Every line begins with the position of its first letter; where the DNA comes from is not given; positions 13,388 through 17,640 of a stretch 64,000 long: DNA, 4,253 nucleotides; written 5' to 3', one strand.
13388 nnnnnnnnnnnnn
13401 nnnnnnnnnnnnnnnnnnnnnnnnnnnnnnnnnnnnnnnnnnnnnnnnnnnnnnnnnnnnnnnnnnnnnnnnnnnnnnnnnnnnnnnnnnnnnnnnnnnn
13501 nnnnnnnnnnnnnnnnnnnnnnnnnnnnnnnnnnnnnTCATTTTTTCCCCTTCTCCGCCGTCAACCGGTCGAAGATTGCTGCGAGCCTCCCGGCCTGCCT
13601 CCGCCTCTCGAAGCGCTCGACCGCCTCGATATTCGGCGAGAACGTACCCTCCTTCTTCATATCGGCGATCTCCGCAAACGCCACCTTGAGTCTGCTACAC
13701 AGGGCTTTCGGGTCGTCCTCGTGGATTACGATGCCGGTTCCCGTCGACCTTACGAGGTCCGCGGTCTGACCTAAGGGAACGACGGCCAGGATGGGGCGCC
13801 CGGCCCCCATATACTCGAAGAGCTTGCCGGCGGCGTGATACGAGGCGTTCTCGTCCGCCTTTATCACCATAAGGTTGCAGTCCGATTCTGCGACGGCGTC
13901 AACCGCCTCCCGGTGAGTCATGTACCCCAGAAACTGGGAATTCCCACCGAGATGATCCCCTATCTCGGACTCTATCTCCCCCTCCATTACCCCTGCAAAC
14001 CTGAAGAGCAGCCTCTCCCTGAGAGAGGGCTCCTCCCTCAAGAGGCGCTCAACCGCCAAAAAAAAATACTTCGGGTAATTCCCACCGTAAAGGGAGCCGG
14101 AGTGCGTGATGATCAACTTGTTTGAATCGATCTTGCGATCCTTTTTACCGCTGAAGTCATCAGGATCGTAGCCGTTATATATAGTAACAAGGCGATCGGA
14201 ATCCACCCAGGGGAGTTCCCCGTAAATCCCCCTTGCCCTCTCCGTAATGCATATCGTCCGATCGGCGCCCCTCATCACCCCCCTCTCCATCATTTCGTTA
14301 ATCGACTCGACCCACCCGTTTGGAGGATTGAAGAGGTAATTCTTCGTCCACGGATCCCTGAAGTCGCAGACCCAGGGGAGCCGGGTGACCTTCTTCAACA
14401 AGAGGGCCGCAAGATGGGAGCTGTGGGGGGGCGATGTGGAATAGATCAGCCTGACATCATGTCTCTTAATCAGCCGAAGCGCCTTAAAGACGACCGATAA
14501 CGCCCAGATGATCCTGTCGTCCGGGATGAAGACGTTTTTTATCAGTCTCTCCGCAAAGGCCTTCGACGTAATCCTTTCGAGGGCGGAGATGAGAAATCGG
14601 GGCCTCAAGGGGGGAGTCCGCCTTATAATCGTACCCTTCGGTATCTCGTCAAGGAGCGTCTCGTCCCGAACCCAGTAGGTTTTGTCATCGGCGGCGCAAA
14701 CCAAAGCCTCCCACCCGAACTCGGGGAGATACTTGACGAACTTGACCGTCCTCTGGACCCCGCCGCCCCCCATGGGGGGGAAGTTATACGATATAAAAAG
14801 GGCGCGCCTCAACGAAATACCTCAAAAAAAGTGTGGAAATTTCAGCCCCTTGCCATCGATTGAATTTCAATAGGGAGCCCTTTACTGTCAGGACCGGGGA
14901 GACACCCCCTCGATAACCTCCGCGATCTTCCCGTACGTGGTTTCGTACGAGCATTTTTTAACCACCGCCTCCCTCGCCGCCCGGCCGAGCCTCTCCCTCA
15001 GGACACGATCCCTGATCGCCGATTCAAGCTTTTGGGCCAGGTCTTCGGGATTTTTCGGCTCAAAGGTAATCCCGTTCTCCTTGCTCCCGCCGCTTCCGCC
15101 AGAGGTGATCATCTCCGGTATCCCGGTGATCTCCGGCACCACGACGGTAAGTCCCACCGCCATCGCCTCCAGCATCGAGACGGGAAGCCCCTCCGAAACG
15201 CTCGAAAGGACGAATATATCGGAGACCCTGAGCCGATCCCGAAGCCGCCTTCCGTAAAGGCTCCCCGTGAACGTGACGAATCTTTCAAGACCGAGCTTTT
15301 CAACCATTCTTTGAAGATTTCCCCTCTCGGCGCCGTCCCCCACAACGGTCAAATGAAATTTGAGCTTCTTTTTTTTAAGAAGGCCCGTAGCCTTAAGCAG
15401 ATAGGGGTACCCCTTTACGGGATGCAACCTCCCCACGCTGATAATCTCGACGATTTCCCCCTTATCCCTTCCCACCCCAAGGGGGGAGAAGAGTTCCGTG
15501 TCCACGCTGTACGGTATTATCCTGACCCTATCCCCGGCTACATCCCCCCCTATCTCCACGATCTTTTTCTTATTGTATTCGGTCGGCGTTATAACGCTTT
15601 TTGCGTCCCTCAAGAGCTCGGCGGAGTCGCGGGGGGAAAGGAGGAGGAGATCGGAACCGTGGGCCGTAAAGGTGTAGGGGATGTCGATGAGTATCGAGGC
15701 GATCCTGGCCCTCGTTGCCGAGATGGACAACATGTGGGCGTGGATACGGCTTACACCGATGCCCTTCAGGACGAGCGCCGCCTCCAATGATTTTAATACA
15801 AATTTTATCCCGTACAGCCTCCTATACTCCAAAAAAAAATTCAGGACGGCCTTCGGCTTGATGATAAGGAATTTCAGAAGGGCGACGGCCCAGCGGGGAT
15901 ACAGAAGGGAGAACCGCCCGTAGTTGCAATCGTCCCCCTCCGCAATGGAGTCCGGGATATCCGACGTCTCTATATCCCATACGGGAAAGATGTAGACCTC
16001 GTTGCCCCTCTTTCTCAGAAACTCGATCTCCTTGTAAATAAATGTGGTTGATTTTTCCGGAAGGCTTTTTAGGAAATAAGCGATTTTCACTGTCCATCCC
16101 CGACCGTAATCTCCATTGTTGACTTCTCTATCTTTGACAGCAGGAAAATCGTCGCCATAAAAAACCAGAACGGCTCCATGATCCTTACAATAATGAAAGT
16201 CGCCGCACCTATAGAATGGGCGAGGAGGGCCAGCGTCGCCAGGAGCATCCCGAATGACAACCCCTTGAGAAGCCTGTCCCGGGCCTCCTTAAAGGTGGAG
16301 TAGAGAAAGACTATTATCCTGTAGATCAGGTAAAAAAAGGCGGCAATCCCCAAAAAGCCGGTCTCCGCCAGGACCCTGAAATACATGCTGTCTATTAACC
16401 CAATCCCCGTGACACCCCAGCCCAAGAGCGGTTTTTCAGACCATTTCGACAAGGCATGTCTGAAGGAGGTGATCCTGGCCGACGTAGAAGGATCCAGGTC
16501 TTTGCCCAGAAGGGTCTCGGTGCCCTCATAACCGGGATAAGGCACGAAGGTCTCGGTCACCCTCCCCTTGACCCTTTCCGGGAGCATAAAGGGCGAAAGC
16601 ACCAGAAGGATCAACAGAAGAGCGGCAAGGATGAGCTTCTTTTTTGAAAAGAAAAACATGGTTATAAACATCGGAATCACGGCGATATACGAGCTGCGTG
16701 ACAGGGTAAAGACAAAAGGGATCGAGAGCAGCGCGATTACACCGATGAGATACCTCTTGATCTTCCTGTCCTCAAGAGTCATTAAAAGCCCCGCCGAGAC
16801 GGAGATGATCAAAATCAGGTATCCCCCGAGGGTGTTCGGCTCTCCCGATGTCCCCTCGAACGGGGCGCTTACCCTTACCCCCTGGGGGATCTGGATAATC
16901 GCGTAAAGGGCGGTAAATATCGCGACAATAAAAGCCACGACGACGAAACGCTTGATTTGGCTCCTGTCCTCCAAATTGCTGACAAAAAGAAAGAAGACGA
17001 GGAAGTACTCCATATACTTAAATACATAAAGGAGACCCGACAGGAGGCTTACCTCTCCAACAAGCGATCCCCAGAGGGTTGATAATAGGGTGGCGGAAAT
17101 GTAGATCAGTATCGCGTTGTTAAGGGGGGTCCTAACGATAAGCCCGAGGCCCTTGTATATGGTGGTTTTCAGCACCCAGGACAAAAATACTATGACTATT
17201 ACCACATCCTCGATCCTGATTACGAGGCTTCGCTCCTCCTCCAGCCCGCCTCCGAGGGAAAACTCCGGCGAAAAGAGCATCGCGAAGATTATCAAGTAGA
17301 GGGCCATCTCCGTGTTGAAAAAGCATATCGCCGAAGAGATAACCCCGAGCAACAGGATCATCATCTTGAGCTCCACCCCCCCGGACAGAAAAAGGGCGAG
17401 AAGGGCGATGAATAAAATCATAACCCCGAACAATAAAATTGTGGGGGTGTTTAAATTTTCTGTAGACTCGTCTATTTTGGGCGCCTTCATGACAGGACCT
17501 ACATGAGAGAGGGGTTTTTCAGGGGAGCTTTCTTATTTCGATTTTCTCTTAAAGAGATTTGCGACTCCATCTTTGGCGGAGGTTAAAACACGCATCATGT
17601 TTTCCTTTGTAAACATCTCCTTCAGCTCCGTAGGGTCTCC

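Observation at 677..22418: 21-gene single-strand polysaccharide locus combining a Wzx/Wzy-independent-looking export set (Wza, Wzc-BY-kinase, Wzy-like) with an ExeA-like ATPase and an embedded HD-GYP phosphodiesterase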

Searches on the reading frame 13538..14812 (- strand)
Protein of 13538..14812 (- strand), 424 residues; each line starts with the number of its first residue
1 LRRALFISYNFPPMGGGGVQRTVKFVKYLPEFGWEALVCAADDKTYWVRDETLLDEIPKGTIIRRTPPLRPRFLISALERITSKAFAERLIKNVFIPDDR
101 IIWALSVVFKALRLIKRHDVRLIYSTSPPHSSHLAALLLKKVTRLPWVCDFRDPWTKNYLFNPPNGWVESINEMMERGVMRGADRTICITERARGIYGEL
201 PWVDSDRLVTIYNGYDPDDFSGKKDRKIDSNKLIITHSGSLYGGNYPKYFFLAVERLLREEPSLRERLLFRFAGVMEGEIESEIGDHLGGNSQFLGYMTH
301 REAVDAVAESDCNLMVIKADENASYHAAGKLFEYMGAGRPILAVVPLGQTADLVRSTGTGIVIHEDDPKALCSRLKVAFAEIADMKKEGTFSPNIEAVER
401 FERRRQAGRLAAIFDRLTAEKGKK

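Call 4: search_protein_families(library=pfam, proteins=[window:13538-14812:-])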
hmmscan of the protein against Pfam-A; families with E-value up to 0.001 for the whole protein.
window:13538-14812:- (424 aa): 4 families
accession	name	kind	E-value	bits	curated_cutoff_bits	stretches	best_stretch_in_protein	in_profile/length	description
PF13439.12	Glyco_transf_4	-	8.1e-15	55.7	28.5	1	16-218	2-169/170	Glycosyltransferase Family 4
PF13579.12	Glyco_trans_4_4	-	1.1e-13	52.2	29.7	1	16-214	1-158/158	Glycosyl transferase 4-like domain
PF13692.12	Glyco_trans_1_4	-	9.8e-08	32.8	27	1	253-375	16-136/142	Glycosyl transferases group 1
PF00534.26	Glycos_transf_1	-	3e-07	30.6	26.4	1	224-375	7-152/172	Glycosyl transferases group 1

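Call 6: search_protein_families(library=ncbifam, proteins=[window:13538-14812:-], max_evalue=0.00001)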
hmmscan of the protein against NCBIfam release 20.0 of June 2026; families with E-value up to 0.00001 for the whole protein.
window:13538-14812:- (424 aa): 1 family
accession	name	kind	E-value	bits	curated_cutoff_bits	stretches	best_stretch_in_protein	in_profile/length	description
TIGR04063.1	stp3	hypoth_equivalog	1.5e-06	27.4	442.05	0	116-383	89-362/397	TIGR04063 family PEP-CTERM/XrtA system glycosyltransferase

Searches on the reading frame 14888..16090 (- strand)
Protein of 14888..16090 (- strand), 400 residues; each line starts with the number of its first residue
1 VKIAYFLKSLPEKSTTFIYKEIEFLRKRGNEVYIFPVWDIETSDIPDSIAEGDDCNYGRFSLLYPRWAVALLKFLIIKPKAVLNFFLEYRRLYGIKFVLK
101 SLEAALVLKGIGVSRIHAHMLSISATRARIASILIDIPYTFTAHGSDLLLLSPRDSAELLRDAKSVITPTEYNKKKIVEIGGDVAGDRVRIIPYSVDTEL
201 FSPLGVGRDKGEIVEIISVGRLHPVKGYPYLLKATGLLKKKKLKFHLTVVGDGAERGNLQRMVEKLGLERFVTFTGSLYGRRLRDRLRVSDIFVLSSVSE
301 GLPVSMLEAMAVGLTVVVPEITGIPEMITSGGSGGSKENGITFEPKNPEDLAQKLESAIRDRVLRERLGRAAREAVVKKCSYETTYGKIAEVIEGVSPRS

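Call 4: search_protein_families(library=pfam, proteins=[window:14888-16090:-])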
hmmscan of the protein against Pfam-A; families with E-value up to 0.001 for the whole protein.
window:14888-16090:- (400 aa): 6 families
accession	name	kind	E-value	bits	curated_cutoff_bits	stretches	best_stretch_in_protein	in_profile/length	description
PF00534.26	Glycos_transf_1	-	3.3e-37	128.1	26.4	1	215-374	17-171/172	Glycosyl transferases group 1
PF13692.12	Glyco_trans_1_4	-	2.2e-32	112.7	27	1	216-361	4-142/142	Glycosyl transferases group 1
PF20706.3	GT4-conflict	-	1.7e-09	37.6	26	1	210-381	194-377/385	Family 4 Glycosyltransferase in conflict systems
PF13439.12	Glyco_transf_4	-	1.8e-09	38.3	28.5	1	16-199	6-169/170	Glycosyltransferase Family 4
PF13524.12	Glyco_trans_1_2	-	1.3e-06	28.8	25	1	244-386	14-139/144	Glycosyl transferase-like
PF13579.12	Glyco_trans_4_4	-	0.0003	21.6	29.7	1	100-194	61-157/158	Glycosyl transferase 4-like domain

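Call 6: search_protein_families(library=ncbifam, proteins=[window:14888-16090:-], max_evalue=0.00001)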
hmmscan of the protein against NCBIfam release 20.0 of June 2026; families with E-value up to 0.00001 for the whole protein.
window:14888-16090:- (400 aa): 32 families (the best 25 are shown)
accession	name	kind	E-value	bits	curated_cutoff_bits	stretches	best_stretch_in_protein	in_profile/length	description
NF041876.1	EPS_EpsE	equivalog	2.1e-49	168.8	400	1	3-382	1-382/389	exopolysaccharide biosynthesis GT4 family glycosyltransferase EpsE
TIGR03088.1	stp2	hypoth_equivalog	3.5e-32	111.9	409.05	1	187-389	160-366/374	TIGR03088 family PEP-CTERM/XrtA system glycosyltransferase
NF038229.1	Glyco4_Geo_Pelo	equivalog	1.9e-23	83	400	1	128-394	71-334/338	GPMC system family 4 glycosyltransferase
NF047684.1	TeichurnBiosyTuaC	equivalog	2.1e-22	79.6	550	1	104-381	100-374/391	teichuronic acid biosynthesis protein TuaC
TIGR04005.1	wcaL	equivalog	8.8e-21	74.2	537.6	1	188-391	198-401/406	colanic acid biosynthesis glycosyltransferase WcaL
TIGR03999.1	thiol_BshA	equivalog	2.8e-19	69.3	273.7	1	188-383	168-360/375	N-acetyl-alpha-D-glucosaminyl L-malate synthase BshA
TIGR02149.1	glgA_Coryne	subfamily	9e-19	67.8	302.4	1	158-394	140-388/391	glycogen synthase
TIGR03449.1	mycothiol_MshA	equivalog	4.5e-17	62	462.5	1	158-392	160-399/406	D-inositol-3-phosphate glycosyltransferase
TIGR04063.1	stp3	hypoth_equivalog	2.8e-16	59.4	442.05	1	158-387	153-386/397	TIGR04063 family PEP-CTERM/XrtA system glycosyltransferase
TIGR04157.1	glyco_rSAM_CFB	subfamily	1.3e-15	57.3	400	1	216-375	230-388/406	TIGR04157 family glycosyltransferase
NF038295.1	EPS_HpsP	equivalog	1.5e-15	57.1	550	1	215-386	209-377/388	hormogonium polysaccharide biosynthesis glycosyltransferase HpsP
NF041879.1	EPS_EpsH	equivalog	8.7e-14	51.1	800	1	214-392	238-412/431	exopolysaccharide biosynthesis glycosyltransferase EpsH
NF038011.1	PelF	equivalog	7e-13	48.4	100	1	162-337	257-430/489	GT4 family glycosyltransferase PelF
NF007396.0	PRK09922.1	equivalog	2.6e-12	46.3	385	1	209-366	178-331/361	lipopolysaccharide 1,6-galactosyltransferase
NF047880.1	glyco_SdgA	exception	1.6e-11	43.5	800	1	196-376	298-471/488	serine-aspartate repeat adhesin O-glycosyltransferase SdgA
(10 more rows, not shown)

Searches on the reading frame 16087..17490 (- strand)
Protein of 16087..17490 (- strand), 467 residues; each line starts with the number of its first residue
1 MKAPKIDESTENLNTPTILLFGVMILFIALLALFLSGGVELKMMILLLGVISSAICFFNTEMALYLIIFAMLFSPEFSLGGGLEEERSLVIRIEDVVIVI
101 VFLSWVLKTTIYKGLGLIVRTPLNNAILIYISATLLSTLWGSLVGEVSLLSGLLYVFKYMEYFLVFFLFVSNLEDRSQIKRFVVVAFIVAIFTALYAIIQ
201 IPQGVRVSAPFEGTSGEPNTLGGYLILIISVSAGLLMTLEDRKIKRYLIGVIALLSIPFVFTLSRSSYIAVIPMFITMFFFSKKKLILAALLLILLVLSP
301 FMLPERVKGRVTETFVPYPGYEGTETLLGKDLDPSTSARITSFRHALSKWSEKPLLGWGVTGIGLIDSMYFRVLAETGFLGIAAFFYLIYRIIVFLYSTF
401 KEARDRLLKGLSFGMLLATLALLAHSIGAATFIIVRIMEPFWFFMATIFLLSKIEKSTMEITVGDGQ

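Call 4: search_protein_families(library=pfam, proteins=[window:16087-17490:-])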
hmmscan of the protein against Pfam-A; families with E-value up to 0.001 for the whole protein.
window:16087-17490:- (467 aa): 1 family
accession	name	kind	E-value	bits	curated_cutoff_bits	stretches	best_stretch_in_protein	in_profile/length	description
PF04932.20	Wzy_C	-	1.5e-11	44.7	31.7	1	252-386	3-149/149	O-Antigen ligase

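Call 6: search_protein_families(library=ncbifam, proteins=[window:16087-17490:-], max_evalue=0.00001)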
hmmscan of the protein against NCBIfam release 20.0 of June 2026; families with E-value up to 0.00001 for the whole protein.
window:16087-17490:- (467 aa): 1 family
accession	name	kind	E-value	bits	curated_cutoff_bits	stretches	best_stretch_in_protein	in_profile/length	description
TIGR03097.1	PEP_O_lig_1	hypoth_equivalog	8.2e-11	41.4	188.1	1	158-401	104-352/408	putative O-glycosylation ligase, exosortase A system-associated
